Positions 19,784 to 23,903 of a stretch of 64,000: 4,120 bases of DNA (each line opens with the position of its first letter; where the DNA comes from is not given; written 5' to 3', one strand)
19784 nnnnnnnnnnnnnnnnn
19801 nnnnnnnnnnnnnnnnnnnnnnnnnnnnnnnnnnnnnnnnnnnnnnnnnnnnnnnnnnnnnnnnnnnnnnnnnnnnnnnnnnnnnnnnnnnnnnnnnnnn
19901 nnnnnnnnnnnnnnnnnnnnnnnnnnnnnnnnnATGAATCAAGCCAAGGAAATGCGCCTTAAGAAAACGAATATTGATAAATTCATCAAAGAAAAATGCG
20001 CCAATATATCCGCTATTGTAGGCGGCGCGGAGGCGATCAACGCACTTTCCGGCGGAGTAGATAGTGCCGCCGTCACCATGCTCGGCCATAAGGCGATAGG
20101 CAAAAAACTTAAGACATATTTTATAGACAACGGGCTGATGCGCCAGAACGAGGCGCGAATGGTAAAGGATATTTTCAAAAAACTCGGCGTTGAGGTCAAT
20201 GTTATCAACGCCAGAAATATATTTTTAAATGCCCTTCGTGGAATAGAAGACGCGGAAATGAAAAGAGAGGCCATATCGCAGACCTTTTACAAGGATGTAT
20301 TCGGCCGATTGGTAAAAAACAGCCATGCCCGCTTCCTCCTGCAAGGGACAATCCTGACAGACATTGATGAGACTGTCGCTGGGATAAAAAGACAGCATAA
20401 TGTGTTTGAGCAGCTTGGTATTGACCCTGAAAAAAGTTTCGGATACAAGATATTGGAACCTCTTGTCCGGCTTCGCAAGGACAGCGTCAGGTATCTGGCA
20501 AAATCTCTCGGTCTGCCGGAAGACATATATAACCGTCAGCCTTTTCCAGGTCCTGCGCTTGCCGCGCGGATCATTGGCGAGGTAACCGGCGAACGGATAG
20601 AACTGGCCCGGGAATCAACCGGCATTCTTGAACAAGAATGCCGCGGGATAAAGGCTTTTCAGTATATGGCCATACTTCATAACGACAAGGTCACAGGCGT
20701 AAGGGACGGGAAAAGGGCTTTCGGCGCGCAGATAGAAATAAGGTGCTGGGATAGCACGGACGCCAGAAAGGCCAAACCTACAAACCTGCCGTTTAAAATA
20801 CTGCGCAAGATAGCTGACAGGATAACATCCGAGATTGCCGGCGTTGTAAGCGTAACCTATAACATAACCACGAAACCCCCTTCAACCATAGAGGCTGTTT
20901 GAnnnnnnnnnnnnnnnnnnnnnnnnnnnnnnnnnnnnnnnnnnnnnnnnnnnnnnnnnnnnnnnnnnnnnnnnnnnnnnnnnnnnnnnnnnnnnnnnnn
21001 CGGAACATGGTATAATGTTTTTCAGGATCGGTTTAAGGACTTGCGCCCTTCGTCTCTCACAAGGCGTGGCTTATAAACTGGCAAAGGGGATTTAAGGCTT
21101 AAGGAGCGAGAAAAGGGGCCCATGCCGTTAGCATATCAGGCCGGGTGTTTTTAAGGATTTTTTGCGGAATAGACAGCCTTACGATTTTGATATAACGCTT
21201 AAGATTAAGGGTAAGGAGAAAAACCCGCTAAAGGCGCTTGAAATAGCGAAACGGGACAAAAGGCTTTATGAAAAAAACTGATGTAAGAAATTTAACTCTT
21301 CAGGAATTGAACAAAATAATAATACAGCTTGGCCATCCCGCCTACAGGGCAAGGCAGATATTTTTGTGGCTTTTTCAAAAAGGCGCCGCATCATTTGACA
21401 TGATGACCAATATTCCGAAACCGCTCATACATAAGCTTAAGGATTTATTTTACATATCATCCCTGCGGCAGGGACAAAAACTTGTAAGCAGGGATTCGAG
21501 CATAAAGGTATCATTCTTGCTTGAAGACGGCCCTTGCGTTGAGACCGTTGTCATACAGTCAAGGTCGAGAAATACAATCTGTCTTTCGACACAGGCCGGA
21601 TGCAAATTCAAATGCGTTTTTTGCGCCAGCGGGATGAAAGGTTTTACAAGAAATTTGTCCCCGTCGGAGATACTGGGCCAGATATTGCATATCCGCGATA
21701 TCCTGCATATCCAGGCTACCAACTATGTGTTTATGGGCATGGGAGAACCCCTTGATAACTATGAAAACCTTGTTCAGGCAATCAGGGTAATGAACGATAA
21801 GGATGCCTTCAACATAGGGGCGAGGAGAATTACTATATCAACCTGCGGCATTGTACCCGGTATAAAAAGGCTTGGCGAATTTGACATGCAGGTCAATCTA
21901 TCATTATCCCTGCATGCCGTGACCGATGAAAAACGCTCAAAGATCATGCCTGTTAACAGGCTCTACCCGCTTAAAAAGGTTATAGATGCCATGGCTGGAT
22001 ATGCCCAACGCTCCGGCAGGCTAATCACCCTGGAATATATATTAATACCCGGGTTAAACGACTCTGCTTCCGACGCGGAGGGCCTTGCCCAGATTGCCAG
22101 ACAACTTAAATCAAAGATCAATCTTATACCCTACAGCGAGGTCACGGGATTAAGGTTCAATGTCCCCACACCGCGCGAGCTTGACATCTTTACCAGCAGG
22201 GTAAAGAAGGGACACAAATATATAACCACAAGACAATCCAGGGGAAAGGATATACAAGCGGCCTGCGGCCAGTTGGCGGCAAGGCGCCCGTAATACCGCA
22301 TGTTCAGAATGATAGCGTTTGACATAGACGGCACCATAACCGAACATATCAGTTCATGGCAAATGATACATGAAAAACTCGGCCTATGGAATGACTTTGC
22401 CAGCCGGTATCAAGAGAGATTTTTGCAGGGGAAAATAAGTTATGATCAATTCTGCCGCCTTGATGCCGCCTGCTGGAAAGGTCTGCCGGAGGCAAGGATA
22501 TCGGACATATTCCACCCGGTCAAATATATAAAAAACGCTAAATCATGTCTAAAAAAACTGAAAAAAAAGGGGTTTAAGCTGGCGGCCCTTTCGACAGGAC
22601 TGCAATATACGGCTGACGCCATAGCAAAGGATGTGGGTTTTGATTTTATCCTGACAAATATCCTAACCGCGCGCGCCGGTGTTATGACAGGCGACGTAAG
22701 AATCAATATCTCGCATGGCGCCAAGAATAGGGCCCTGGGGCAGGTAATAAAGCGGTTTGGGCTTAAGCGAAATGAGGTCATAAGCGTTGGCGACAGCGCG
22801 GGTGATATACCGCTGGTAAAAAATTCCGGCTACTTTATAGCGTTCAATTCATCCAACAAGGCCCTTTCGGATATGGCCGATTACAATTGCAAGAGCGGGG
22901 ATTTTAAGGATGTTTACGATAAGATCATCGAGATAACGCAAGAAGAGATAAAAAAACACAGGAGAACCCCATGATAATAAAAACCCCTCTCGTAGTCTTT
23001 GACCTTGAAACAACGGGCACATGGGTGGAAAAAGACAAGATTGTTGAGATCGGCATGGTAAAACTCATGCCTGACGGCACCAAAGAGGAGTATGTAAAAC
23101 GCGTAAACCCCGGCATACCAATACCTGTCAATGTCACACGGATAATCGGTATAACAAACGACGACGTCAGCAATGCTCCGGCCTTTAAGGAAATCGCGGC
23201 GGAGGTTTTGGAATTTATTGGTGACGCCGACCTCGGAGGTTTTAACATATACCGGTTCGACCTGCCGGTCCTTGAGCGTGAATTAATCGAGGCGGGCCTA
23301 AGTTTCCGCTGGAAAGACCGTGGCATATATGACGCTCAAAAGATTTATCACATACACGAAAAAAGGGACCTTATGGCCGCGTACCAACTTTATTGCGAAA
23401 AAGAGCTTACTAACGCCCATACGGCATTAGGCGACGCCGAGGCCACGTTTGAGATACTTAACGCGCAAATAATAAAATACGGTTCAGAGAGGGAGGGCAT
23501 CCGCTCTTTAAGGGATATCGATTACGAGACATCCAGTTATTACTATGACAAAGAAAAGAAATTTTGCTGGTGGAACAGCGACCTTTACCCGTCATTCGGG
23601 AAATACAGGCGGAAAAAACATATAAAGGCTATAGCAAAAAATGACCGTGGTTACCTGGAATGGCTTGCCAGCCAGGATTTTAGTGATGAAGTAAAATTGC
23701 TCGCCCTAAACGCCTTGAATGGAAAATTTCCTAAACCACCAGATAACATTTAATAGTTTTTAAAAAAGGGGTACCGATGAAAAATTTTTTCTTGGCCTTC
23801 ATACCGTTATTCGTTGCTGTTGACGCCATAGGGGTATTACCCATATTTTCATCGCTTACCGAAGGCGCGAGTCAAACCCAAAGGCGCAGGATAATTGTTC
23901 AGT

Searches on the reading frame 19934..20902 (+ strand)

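Call 5: search_protein_families(library=pfam, proteins=[window:19934-20902:+], max_evalue=0.01)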
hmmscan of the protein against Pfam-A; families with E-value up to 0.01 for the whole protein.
window:19934-20902:+ (322 aa): 6 families
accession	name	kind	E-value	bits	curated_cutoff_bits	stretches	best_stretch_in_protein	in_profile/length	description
PF00958.27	GMP_synt_C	-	1.2e-21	77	27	1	240-320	11-91/92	GMP synthase C terminal domain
PF02540.23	NAD_synthase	-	2e-10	40.6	21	1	17-108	8-96/242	NAD synthase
PF06508.19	QueC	-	2.1e-06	27.8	22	1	34-96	2-66/210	Queuosine biosynthesis protein QueC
PF01171.26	ATP_bind_3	-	3e-06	27.5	27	1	36-193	4-160/182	PP-loop family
PF00733.27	Asn_synthase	-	7.6e-05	23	21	1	38-101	24-88/354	Asparagine synthase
PF03054.22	tRNA_Me_trans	-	0.00087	19.4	20.6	0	35-100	4-79/202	tRNA methyl transferase HUP domain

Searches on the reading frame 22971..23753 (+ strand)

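Call 4: search_protein_families(library=pfam, proteins=[window:22971-23753:+], max_evalue=0.01)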
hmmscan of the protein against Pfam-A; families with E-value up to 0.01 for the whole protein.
window:22971-23753:+ (260 aa): 3 families
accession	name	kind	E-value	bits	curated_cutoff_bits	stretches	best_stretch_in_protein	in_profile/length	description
PF00929.31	RNase_T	-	7.2e-20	72.6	24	1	8-163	1-164/164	Exonuclease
PF16473.11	Rv2179c-like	-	4.1e-05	23.8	27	1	9-164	4-174/177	3'-5' exoribonuclease Rv2179c-like domain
PF20600.3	ExoX-like_C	-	0.0012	18.6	26.5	1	208-233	2-26/30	Exodeoxyribonuclease X-like C-terminal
